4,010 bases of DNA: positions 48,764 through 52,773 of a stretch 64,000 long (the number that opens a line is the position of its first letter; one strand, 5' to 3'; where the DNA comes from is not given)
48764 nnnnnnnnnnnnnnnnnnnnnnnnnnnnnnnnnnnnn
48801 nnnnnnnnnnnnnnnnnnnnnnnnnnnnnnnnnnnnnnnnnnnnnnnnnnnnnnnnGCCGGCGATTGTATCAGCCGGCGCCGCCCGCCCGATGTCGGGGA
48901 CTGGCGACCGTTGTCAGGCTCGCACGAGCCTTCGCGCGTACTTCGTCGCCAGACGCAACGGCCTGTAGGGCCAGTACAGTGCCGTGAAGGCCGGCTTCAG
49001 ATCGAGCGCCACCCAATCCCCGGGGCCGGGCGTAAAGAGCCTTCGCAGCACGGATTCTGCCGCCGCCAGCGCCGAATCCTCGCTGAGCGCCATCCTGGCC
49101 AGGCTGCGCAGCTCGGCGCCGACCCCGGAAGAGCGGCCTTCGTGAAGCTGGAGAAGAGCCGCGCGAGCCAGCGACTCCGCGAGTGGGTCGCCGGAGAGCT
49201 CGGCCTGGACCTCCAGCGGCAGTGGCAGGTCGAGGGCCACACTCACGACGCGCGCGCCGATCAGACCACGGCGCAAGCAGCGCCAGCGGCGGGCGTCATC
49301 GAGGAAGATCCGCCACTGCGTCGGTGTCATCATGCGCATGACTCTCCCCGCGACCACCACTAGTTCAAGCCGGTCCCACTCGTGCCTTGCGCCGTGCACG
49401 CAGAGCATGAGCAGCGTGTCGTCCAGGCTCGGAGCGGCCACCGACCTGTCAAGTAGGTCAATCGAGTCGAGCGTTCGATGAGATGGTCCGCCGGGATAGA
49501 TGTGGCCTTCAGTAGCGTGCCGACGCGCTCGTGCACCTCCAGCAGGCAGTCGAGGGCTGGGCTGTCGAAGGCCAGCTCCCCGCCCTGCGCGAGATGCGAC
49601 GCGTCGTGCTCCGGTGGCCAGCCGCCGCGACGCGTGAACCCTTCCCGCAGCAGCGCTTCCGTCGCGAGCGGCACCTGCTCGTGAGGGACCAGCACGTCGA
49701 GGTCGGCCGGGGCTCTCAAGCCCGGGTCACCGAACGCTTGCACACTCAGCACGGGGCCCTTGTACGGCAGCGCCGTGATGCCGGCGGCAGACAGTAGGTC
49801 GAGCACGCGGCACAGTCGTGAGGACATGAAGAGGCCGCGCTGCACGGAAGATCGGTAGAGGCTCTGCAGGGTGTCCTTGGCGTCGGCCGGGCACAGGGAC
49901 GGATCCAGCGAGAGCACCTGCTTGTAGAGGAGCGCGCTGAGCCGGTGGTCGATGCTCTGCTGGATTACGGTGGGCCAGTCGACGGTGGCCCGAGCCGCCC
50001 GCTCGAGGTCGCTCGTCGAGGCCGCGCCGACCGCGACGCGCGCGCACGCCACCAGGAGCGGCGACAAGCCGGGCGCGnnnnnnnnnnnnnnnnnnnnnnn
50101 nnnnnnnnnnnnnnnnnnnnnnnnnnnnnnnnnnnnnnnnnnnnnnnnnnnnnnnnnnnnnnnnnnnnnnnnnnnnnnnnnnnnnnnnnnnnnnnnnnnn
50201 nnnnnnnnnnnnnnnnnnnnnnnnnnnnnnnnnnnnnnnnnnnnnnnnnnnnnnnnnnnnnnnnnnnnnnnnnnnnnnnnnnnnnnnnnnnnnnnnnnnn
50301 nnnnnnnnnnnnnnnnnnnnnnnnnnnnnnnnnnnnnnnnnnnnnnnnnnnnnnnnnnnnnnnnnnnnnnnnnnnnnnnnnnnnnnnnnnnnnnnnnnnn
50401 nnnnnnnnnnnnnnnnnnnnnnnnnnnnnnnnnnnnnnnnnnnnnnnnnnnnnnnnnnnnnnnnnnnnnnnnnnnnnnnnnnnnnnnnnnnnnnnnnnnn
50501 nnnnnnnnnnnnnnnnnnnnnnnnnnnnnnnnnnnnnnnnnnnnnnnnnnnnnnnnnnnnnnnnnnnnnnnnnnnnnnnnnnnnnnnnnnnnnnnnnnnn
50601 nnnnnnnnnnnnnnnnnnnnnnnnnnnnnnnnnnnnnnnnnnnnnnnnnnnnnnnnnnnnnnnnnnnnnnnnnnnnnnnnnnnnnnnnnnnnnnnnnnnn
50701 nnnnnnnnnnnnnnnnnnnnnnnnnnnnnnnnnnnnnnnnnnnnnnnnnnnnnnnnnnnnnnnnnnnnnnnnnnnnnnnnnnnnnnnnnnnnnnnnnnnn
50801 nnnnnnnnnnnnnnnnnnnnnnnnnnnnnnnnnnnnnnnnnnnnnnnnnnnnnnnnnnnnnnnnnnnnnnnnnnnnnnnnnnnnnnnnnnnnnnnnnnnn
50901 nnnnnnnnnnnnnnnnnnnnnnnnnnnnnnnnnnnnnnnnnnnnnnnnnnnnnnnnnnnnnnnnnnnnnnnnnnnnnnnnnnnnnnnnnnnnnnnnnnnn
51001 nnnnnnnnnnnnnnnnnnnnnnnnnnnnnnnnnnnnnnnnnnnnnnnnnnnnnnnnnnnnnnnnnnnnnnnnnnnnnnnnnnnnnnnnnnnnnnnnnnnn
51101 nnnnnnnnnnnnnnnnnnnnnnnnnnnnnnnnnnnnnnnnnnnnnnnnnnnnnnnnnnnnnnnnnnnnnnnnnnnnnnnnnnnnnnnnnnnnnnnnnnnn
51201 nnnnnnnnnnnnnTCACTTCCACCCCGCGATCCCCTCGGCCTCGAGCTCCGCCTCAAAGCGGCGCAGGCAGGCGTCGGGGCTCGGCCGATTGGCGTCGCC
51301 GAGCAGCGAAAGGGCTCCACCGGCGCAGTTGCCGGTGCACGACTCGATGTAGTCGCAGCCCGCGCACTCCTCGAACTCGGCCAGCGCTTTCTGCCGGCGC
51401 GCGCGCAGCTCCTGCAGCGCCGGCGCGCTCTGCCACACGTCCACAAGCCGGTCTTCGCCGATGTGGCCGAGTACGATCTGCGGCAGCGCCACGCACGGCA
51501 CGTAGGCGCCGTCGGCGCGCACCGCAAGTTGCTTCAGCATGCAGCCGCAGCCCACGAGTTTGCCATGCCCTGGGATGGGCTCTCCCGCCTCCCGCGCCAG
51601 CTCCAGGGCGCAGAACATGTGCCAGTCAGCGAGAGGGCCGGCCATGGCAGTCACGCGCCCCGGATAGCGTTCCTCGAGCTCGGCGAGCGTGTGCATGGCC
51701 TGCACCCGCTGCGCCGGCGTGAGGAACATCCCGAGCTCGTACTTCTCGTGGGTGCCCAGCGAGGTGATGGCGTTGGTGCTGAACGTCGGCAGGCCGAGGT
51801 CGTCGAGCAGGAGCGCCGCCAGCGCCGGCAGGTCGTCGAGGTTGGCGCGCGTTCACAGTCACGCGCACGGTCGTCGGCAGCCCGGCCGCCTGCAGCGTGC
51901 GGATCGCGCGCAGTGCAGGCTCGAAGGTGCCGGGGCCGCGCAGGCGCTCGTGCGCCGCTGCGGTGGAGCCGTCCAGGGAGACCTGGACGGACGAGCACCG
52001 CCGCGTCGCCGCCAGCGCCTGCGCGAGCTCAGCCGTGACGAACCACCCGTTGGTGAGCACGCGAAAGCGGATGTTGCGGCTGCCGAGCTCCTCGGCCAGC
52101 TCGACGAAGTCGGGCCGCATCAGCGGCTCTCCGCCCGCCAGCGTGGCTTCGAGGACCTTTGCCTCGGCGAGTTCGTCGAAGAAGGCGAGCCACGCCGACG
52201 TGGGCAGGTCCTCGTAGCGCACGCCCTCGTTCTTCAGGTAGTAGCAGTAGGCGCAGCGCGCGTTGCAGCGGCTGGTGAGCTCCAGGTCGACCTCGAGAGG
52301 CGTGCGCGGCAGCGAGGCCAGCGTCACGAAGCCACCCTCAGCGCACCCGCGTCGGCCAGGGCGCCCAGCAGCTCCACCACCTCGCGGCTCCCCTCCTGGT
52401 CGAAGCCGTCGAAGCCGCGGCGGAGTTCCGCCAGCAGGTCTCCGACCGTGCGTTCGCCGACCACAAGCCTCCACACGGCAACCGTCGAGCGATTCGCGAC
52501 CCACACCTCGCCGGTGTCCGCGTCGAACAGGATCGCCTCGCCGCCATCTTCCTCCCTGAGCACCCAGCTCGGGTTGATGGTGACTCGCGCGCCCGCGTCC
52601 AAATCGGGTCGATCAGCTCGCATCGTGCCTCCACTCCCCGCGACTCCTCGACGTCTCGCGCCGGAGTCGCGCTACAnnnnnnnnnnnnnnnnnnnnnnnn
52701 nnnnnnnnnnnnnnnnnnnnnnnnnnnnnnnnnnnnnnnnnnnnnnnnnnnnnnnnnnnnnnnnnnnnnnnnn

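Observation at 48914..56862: Radical-SAM/SPASM RiPP-type cluster with nucleotidyltransferase, HPr-kinase-like, S26 peptidase, two PqqD-like proteins, ABC exporter and a 4-Cys repeat peptide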

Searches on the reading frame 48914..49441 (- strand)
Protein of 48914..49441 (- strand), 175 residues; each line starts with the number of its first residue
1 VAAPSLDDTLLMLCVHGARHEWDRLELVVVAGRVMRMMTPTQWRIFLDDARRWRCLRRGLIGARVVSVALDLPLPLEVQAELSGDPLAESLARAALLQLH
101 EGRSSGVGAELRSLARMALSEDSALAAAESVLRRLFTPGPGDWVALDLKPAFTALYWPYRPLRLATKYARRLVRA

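Call 3: search_protein_families(library=pfam, proteins=[window:48914-49441:-], max_evalue=0.01)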
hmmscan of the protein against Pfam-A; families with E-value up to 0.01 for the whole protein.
window:48914-49441:- (175 aa): 1 family
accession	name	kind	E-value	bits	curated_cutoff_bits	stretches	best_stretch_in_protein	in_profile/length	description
PF14907.12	NTP_transf_5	-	4.7e-06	26.8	31.2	1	3-66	177-244/249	Uncharacterised nucleotidyltransferase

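Call 4: search_protein_families(library=ncbifam, proteins=[window:48914-49441:-], max_evalue=0.01)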
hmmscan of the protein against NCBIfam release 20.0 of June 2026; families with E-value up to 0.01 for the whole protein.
window:48914-49441:- (175 aa): 0 families

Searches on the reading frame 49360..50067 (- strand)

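Call 3: search_protein_families(library=pfam, proteins=[window:49360-50067:-], max_evalue=0.01)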
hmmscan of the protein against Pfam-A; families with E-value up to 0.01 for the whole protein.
window:49360-50067:- (235 aa): 1 family
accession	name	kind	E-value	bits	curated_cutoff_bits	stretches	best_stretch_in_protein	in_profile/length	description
PF14907.12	NTP_transf_5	-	8.3e-27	94.8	31.2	1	29-201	3-166/249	Uncharacterised nucleotidyltransferase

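Call 4: search_protein_families(library=ncbifam, proteins=[window:49360-50067:-], max_evalue=0.01)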
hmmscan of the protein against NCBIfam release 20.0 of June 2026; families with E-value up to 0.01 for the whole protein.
window:49360-50067:- (235 aa): 0 families

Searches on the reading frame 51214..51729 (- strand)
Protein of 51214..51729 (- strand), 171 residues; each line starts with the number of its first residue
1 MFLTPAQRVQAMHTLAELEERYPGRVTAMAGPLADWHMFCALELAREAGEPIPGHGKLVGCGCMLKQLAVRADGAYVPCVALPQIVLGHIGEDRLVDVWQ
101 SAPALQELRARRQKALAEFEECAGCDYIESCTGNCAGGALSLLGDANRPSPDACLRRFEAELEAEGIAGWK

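Call 3: search_protein_families(library=pfam, proteins=[window:51214-51729:-], max_evalue=0.01)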
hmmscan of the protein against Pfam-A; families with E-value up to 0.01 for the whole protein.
window:51214-51729:- (171 aa): 1 family
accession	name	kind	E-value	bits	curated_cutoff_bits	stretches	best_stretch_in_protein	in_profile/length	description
PF13186.11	SPASM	-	1.8e-10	41.4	21.5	1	61-126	1-67/67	Iron-sulfur cluster-binding domain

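Call 4: search_protein_families(library=ncbifam, proteins=[window:51214-51729:-], max_evalue=0.01)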
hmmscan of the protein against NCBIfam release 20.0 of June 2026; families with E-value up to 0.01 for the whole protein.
window:51214-51729:- (171 aa): 27 families (the best 25 are shown)
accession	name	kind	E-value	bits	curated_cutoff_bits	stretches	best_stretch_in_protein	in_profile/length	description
TIGR04250.1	SCM_rSAM_ScmE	equivalog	3.5e-53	180.8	400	1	3-159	194-351/358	SynChlorMet cassette radical SAM/SPASM protein ScmE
TIGR04303.1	GeoRSP_rSAM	equivalog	7.1e-13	48.8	400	1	60-152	237-323/325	GeoRSP system radical SAM/SPASM protein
TIGR04085.1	rSAM_more_4Fe4S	domain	1.5e-11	44.6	27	1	61-154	1-93/93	SPASM domain-containing protein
TIGR04251.1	SCM_rSAM_ScmF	equivalog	3.2e-09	36.6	400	1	61-136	244-322/353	SynChlorMet cassette radical SAM/SPASM protein ScmF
TIGR04083.1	rSAM_pep_methan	hypoth_equivalog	1.3e-06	27.6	300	1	62-141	237-316/376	TIGR04083 family peptide-modifying radical SAM enzyme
TIGR04304.1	GeoRSP_SPASM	equivalog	3.1e-06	26.5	300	1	61-149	205-288/293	GeoRSP system SPASM domain protein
TIGR04340.1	rSAM_ACGX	hypoth_equivalog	5e-06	26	400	1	60-141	252-325/341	radical SAM/SPASM domain protein, ACGX system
TIGR02109.1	PQQ_syn_pqqE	equivalog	8.8e-06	24.9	381.35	1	65-156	243-333/358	pyrroloquinoline quinone biosynthesis protein PqqE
TIGR03913.1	rad_SAM_trio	equivalog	9.5e-06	24.2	591.75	1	59-147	259-347/477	GDL motif peptide-associated radical SAM/SPASM maturase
TIGR04055.1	rSAM_NirJ2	equivalog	2.4e-05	24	500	1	60-139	235-308/326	putative heme d1 biosynthesis radical SAM protein NirJ2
TIGR04064.1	rSAM_nif11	equivalog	4.8e-05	22.3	518.7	1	57-164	330-430/459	nif11-like peptide radical SAM maturase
TIGR04133.1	rSAM_w_lipo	hypoth_equivalog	9.9e-05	21.4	425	1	61-135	261-331/350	TIGR04133 family radical SAM/SPASM protein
TIGR04051.1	rSAM_NirJ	equivalog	0.00024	20.2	515.45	1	84-155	278-348/354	heme d1 biosynthesis radical SAM protein NirJ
TIGR04347.1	pseudo_SAM_Halo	equivalog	0.00036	19.9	525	1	87-156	318-386/390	TIGR04347 family pseudo-SAM/SPASM protein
TIGR04082.1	rSAM_for_selen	equivalog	0.00037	19.4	350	1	47-136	418-498/516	thio(seleno)oxazole modification radical SAM maturase SbtM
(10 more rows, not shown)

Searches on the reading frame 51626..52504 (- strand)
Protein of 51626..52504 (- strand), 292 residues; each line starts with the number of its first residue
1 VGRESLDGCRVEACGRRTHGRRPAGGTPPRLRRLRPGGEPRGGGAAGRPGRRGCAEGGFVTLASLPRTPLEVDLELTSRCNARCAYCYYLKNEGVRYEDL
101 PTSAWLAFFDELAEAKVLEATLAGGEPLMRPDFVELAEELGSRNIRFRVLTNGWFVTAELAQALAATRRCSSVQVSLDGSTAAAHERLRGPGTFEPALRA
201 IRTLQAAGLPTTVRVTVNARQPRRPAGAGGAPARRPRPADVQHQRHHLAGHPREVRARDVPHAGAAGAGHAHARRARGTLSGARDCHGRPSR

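Call 3: search_protein_families(library=pfam, proteins=[window:51626-52504:-], max_evalue=0.01)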
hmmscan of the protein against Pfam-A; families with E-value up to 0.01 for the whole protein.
window:51626-52504:- (292 aa): 2 families
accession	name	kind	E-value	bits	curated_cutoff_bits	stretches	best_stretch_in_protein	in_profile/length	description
PF04055.27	Radical_SAM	-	9.6e-25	88.1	29.5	1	75-215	2-148/166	Radical SAM superfamily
PF13353.11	Fer4_12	-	1.2e-05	26.1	22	1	78-186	13-122/137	4Fe-4S single cluster domain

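Call 4: search_protein_families(library=ncbifam, proteins=[window:51626-52504:-], max_evalue=0.01)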
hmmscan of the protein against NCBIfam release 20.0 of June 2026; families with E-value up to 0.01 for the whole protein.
window:51626-52504:- (292 aa): 71 families (the best 25 are shown)
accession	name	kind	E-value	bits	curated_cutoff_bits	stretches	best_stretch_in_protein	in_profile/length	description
TIGR04250.1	SCM_rSAM_ScmE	equivalog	3.1e-48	164.5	400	1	68-218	1-151/358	SynChlorMet cassette radical SAM/SPASM protein ScmE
TIGR03962.1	mycofact_rSAM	equivalog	2.4e-27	96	265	1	68-217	10-158/339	mycofactocin radical SAM maturase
TIGR04546.1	rSAM_ahbC_deAc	equivalog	1.8e-23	82.9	650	1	73-221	42-189/390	12,18-didecarboxysiroheme deacetylase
TIGR04054.1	rSAM_NirJ1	equivalog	8.4e-23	80.6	650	1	73-220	39-185/387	putative heme d1 biosynthesis radical SAM protein NirJ1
NF045574.1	sacti_mat_StsB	exception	3.8e-22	78.8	625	1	75-213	101-237/466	StsB family radical SAM/SPASM domain sactipeptide maturase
NF050035.1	rSAM_WgK_link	exception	5.4e-22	78.3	650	1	68-219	7-158/367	radical SAM/SPASM peptide maturase WgkB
TIGR04545.1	rSAM_ahbD_hemeb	equivalog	1.4e-21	77.3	500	1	74-220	4-150/339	heme b synthase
TIGR04347.1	pseudo_SAM_Halo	equivalog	1.9e-20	73.5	525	1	74-219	42-186/390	TIGR04347 family pseudo-SAM/SPASM protein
TIGR04055.1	rSAM_NirJ2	equivalog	2.5e-20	73.3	500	1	76-217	6-146/326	putative heme d1 biosynthesis radical SAM protein NirJ2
TIGR04051.1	rSAM_NirJ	equivalog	2.5e-20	72.8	515.45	1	75-219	7-150/354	heme d1 biosynthesis radical SAM protein NirJ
TIGR04251.1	SCM_rSAM_ScmF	equivalog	3.7e-20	72.6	400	1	74-220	8-157/353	SynChlorMet cassette radical SAM/SPASM protein ScmF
TIGR02109.1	PQQ_syn_pqqE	equivalog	2.2e-19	69.6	381.35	1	67-217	4-154/358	pyrroloquinoline quinone biosynthesis protein PqqE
TIGR04340.1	rSAM_ACGX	hypoth_equivalog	1.5e-18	67.1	400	1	73-219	6-156/341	radical SAM/SPASM domain protein, ACGX system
TIGR04303.1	GeoRSP_rSAM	equivalog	2.1e-18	67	400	1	68-215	3-147/325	GeoRSP system radical SAM/SPASM protein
NF049973.1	radical_Rv1681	equivalog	8.6e-18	64.3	380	1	79-223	81-225/326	Rv1681 family radical SAM protein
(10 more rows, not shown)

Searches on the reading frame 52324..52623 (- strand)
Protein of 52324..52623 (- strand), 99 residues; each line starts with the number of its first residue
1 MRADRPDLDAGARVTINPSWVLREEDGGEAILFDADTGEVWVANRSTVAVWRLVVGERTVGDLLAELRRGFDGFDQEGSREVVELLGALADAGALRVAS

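Call 3: search_protein_families(library=pfam, proteins=[window:52324-52623:-], max_evalue=0.01)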
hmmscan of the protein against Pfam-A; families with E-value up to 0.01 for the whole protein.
window:52324-52623:- (99 aa): 1 family
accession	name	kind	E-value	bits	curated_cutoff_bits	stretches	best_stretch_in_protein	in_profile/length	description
PF05402.18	PqqD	-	3.4e-08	34.1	23.4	1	29-94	1-66/67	Coenzyme PQQ synthesis protein D (PqqD)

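Call 4: search_protein_families(library=ncbifam, proteins=[window:52324-52623:-], max_evalue=0.01)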
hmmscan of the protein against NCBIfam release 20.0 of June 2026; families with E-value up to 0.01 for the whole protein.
window:52324-52623:- (99 aa): 3 families
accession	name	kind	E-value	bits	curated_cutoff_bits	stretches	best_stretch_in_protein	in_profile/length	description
TIGR04248.1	SCM_PqqD_rel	equivalog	4.2e-13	49.3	100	1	17-95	3-81/84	SynChlorMet cassette protein ScmD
NF033530.1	lasso_PqqD_Strm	exception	9.9e-06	25.7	70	1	29-93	12-76/78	lasso peptide biosynthesis PqqD family chaperone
TIGR03859.1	PQQ_PqqD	equivalog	0.00032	20.5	46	1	39-92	25-77/81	pyrroloquinoline quinone biosynthesis peptide chaperone PqqD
